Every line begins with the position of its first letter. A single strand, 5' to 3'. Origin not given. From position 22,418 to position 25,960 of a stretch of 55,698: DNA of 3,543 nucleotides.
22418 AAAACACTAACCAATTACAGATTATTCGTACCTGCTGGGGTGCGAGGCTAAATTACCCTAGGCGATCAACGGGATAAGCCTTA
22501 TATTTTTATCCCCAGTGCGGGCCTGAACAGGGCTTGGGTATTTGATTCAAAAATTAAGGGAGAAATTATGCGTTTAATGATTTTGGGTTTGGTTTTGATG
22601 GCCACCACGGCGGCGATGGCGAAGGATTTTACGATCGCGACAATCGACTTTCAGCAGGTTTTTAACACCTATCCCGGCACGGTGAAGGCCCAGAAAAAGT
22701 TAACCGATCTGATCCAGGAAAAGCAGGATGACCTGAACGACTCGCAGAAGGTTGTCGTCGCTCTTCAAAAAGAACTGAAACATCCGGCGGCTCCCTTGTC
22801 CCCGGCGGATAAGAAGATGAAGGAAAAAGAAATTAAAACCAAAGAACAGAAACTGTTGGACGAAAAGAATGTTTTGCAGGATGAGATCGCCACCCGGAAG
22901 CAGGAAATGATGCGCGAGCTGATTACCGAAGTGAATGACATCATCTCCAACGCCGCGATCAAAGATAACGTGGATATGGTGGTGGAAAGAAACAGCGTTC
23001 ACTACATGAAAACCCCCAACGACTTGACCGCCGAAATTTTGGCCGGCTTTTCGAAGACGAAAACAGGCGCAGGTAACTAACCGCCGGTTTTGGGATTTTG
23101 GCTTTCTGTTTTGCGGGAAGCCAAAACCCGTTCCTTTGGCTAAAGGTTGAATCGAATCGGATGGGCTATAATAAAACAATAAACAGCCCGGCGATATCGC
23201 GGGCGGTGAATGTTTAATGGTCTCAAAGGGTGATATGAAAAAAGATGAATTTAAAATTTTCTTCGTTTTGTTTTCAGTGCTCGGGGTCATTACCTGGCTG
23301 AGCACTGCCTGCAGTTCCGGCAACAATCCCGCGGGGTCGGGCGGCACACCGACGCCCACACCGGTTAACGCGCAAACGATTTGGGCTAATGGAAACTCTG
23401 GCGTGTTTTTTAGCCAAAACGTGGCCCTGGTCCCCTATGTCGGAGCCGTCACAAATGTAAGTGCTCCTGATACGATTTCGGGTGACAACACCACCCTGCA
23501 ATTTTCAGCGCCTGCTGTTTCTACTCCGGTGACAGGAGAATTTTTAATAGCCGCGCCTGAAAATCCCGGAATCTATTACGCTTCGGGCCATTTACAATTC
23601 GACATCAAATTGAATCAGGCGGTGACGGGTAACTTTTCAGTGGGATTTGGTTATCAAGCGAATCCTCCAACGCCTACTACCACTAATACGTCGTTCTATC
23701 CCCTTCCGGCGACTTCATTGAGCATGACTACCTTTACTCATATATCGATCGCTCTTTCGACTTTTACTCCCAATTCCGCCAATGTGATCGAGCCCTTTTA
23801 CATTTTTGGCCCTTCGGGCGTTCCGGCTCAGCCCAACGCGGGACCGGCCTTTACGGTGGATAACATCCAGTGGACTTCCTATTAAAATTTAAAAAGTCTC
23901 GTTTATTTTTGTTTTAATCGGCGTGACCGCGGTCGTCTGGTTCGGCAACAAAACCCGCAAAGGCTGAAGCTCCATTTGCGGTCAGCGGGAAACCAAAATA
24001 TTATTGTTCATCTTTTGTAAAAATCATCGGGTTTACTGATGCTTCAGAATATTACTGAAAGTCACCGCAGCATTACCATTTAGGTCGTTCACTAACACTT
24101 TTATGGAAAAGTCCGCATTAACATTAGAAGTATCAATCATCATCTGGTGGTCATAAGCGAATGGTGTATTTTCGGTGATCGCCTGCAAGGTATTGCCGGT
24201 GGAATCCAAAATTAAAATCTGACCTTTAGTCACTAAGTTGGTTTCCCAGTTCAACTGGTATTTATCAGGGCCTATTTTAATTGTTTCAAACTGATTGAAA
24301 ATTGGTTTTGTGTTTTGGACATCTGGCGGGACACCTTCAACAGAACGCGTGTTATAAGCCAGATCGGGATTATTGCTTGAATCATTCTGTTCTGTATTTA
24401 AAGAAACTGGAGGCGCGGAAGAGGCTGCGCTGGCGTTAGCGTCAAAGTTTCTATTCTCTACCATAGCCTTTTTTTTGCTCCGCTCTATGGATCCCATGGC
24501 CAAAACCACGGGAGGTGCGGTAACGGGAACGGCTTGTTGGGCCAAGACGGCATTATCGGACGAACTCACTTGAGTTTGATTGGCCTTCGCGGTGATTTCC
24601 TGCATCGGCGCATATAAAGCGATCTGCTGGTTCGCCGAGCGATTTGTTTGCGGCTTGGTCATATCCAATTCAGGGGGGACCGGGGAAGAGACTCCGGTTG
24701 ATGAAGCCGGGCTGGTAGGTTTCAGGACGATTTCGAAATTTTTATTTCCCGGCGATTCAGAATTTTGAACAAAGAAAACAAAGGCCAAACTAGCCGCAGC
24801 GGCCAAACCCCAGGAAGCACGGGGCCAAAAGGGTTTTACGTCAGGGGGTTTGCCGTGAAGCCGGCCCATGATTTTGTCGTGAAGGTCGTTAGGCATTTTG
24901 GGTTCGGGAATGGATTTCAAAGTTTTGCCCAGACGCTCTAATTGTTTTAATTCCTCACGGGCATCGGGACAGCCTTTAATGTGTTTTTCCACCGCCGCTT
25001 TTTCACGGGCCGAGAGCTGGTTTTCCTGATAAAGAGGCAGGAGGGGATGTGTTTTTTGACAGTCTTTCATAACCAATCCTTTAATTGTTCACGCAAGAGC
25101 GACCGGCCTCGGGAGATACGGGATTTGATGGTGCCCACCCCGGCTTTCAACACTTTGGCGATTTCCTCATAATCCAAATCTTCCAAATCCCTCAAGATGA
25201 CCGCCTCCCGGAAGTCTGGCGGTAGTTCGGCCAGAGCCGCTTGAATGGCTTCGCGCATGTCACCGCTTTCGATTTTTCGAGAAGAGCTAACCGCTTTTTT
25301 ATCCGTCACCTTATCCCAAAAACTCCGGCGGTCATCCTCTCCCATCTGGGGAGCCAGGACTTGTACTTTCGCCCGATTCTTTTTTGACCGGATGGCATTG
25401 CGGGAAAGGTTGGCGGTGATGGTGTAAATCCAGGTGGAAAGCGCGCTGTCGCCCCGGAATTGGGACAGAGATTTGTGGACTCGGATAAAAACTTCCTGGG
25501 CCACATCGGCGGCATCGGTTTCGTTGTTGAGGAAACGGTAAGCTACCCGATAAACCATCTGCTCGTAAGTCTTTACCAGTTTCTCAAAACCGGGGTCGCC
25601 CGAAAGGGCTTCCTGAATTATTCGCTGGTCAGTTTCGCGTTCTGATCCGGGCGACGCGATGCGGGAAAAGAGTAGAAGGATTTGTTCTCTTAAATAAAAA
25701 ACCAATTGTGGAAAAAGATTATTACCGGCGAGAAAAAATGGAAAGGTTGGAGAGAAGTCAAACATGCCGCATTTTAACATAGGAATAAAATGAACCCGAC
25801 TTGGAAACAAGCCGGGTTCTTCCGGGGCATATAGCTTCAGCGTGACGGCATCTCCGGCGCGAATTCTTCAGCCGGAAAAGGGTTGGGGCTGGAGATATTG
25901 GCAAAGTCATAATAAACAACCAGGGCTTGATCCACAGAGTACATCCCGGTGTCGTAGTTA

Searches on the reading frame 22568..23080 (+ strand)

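Call 10: search_protein_families(library=pfam, proteins=[window:22568-23080:+], max_evalue=0.01)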
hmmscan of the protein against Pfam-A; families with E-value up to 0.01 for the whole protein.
window:22568-23080:+ (170 aa): 2 families
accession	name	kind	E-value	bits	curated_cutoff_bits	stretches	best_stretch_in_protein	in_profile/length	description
PF03938.19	OmpH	-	1.8e-21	77.3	32.4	1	23-159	2-139/141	Outer membrane protein (OmpH-like)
PF01715.23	IPPT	-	0.0085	16.2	23.6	1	48-129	110-192/243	IPP transferase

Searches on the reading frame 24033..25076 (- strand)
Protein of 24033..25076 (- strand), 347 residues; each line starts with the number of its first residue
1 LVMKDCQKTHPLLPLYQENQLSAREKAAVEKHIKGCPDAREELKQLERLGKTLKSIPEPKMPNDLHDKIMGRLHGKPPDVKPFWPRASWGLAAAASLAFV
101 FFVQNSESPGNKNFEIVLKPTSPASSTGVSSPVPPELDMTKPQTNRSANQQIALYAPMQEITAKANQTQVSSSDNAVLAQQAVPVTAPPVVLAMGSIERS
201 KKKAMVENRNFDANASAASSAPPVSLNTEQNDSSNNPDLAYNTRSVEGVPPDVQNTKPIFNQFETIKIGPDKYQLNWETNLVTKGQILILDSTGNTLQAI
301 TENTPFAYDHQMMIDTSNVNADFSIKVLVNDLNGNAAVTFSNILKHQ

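Call 10: search_protein_families(library=pfam, proteins=[window:24033-25076:-], max_evalue=0.01)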
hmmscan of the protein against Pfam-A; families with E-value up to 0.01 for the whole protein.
window:24033-25076:- (347 aa): 2 families
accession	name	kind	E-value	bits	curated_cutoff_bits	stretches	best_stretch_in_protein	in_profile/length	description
PF13490.11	zf-HC2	-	1.3e-08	35.2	22.2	1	6-38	1-33/35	Putative zinc-finger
PF11859.13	DUF3379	-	1.9e-05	24.5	33.2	1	28-102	20-92/232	Protein of unknown function (DUF3379)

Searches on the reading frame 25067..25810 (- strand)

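Call 10: search_protein_families(library=pfam, proteins=[window:25067-25810:-], max_evalue=0.01)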
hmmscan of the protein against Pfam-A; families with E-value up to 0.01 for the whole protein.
window:25067-25810:- (247 aa): 4 families
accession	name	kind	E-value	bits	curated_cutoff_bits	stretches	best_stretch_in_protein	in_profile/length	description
PF04542.20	Sigma70_r2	-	2.2e-19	69.4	24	1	78-144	1-69/71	Sigma-70 region 2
PF08281.18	Sigma70_r4_2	-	2.2e-16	59.7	25.7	1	186-238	1-53/54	Sigma-70, region 4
PF04545.22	Sigma70_r4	-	3.6e-10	39.7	24.1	1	192-241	1-50/50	Sigma-70, region 4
PF07638.17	Sigma70_ECF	-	2e-07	31.5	21.1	1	63-244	6-184/185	ECF sigma factor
